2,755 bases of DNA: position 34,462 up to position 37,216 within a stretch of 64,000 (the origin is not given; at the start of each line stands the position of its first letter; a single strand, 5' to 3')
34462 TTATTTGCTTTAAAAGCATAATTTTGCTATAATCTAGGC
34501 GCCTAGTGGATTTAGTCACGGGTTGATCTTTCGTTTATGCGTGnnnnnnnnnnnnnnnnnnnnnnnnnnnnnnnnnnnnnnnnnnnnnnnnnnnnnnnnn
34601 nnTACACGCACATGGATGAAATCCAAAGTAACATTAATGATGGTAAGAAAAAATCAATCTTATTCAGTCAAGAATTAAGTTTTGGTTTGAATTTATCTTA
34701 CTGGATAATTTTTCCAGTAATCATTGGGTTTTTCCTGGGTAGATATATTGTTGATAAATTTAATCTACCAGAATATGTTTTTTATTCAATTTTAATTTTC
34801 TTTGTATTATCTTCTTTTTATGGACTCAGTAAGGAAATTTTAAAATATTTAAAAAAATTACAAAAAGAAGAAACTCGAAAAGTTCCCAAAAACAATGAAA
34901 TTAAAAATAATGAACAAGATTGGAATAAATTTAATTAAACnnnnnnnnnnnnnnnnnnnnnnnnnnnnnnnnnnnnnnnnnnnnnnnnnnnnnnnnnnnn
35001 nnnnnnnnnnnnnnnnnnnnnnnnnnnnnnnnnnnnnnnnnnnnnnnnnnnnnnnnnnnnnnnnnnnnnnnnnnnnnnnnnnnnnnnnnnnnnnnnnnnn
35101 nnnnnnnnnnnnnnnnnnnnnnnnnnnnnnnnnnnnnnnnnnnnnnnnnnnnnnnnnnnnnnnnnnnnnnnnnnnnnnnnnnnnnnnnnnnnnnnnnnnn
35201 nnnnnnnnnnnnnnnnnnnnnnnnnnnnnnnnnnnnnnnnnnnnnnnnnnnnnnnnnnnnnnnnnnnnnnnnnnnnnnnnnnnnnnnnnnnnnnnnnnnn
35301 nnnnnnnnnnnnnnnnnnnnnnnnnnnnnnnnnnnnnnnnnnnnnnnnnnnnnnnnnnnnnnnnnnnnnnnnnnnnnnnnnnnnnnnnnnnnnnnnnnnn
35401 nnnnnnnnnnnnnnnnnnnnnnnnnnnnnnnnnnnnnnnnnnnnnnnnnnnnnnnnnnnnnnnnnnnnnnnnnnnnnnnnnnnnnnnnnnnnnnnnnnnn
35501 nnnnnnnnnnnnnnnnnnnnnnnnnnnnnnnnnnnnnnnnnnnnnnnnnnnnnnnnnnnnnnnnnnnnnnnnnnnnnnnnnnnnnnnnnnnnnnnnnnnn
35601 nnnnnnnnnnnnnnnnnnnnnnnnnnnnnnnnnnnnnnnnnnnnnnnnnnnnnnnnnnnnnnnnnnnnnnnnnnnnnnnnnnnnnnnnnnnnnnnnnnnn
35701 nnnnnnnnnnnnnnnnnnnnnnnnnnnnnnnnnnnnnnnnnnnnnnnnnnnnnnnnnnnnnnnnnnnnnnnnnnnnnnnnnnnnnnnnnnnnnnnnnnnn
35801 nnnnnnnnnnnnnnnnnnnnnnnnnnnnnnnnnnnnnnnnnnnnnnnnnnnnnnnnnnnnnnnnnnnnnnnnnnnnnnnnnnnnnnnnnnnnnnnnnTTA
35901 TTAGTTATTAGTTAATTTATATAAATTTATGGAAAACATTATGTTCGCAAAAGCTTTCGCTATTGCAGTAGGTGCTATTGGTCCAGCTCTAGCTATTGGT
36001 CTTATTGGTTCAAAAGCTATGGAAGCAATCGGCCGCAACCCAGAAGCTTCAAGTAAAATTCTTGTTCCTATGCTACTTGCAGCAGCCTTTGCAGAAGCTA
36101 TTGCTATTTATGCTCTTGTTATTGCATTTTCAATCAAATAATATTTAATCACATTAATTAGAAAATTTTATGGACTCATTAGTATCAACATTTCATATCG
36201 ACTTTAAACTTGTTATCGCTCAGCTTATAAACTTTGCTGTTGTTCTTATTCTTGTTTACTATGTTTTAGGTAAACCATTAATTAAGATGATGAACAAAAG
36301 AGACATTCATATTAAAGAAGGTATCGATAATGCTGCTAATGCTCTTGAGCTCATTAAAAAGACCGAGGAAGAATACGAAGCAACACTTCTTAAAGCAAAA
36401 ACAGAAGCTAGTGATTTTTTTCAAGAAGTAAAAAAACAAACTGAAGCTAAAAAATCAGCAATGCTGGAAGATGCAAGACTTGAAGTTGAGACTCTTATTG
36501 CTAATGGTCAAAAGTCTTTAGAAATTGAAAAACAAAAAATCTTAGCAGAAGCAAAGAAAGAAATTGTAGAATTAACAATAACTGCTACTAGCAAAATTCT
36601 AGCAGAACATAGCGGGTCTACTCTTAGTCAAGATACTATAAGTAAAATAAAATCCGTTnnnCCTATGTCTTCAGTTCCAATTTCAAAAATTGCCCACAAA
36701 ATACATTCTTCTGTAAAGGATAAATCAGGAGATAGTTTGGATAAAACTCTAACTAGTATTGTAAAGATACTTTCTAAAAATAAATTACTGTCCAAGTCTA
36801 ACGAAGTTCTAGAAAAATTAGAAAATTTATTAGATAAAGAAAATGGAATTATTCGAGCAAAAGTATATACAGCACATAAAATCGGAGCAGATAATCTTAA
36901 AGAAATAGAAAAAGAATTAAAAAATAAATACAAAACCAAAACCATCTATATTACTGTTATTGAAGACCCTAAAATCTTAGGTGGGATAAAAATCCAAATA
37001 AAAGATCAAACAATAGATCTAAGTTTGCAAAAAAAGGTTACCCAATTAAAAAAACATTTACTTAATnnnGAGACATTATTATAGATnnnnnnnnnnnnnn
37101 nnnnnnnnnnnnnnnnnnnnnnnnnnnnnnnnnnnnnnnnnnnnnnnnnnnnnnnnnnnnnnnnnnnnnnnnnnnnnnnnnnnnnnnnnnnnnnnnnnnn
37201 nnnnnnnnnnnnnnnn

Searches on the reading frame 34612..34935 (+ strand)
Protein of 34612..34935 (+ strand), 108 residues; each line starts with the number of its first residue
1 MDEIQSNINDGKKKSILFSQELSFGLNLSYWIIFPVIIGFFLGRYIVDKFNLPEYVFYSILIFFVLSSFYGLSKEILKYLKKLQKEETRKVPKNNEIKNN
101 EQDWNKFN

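Call 84: search_protein_families(library=pfam, proteins=[window:34612-34935:+], max_evalue=0.01)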
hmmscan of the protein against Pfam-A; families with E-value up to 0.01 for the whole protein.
window:34612-34935:+ (108 aa): 1 family
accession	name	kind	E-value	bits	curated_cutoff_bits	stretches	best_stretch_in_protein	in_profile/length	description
PF09527.15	ATPase_gene1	-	0.0072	16.8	26.6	1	28-70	7-49/54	Putative F0F1-ATPase subunit Ca2+/Mg2+ transporter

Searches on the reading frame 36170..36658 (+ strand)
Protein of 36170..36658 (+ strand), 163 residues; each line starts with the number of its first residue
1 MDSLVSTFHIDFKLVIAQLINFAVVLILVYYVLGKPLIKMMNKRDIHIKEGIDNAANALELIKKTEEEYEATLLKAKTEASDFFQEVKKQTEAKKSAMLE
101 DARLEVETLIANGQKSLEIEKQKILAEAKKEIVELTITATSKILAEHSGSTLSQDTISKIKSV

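Call 3: search_protein_families(library=pfam, proteins=[window:36170-36658:+], max_evalue=0.01)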
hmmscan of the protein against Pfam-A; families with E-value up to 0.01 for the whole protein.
window:36170-36658:+ (163 aa): 3 families
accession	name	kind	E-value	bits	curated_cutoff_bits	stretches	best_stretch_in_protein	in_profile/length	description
PF00430.23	ATP-synt_B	-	6.5e-22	78.5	28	1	16-144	3-131/132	ATP synthase B/B' CF(0)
PF03978.18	Borrelia_REV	-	0.0022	18.3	27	1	82-163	95-175/181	Borrelia burgdorferi REV protein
PF20962.2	Phage_p2_ORF12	-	0.0027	17.9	27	1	33-97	13-79/89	Lactococcus lactis phage p2, ORF12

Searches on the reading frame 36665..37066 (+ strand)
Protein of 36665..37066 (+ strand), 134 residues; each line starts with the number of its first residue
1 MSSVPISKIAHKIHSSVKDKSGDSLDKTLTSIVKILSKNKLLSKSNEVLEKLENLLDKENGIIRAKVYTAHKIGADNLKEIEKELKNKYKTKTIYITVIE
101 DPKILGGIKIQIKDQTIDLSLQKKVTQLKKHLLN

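Call 3: search_protein_families(library=pfam, proteins=[window:36665-37066:+], max_evalue=0.01)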
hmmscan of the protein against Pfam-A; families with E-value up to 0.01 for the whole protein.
window:36665-37066:+ (134 aa): 2 families
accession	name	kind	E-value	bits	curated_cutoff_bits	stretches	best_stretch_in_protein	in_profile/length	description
PF00213.23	OSCP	-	3.2e-24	86.4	22.3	1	16-132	56-172/172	ATP synthase delta (OSCP) subunit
PF02108.21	FliH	-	0.0053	17.1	24.1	1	18-127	22-127/128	Flagellar assembly protein FliH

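Call 79: search_solved_structures(query=window:36665-37066:+, max_evalue=0.01, show_alignments=0)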
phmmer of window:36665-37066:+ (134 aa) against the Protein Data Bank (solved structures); distinct sequences matched with E-value up to 0.01: 24.
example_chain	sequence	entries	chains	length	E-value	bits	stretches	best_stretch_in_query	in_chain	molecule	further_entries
5lqx_U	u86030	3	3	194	2.5e-10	43.9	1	24-132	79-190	ATP synthase OSCP subunit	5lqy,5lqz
6b8h_O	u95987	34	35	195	3.3e-09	40.3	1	22-132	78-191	ATP synthase subunit 5, mitochondrial | ATP synthase subunit 5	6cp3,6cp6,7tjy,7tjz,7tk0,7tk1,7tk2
8f29_Y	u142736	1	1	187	4.6e-09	39.8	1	22-131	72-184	ATP synthase subunit 5, mitochondrial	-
6tmh_G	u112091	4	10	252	2.6e-07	34.2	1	31-133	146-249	Oligomycin sensitivity conferring protein (OSCP)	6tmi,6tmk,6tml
6j5i_S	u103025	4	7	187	4.6e-07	33.4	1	17-130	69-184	ATP synthase subunit O, mitochondrial | ATP synthase peripheral stalk subunit OSCP, mitochondrial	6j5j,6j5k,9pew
9itj_S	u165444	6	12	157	5.1e-07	33.3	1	33-130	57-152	ATP synthase subunit delta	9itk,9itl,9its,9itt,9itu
9pex_O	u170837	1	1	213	6e-07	33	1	17-130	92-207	ATP synthase peripheral stalk subunit OSCP, mitochondrial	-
9bxu_S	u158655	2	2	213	6.2e-07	33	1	17-130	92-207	ATP synthase subunit O, mitochondrial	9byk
2wss_S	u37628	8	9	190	1.6e-06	31.7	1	17-130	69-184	ATP SYNTHASE SUBUNIT O, MITOCHONDRIAL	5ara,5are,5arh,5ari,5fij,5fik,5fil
6yy0_S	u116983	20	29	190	1.9e-06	31.4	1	17-130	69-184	ATP synthase subunit O, mitochondrial | ATP synthase peripheral stalk subunit OSCP, mitochondrial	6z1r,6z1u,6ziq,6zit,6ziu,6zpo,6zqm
8h9e_O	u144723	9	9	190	2.2e-06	31.2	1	23-129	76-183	ATP synthase subunit O, mitochondrial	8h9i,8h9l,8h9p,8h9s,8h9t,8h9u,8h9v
6tt7_J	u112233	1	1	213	2.5e-06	31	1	17-130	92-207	ATP synthase peripheral stalk subunit OSCP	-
9vpb_AS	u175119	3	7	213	2.9e-06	30.8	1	17-130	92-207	ATP synthase peripheral stalk subunit OSCP, mitochondrial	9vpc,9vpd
6n2y_I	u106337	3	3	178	8.1e-06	29.4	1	44-133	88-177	ATP synthase subunit delta | Bacillus PS3 ATP synthase subunit delta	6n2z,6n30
9b0x_O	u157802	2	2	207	1.2e-05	28.8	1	25-127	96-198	ATP synthase subunit OSCP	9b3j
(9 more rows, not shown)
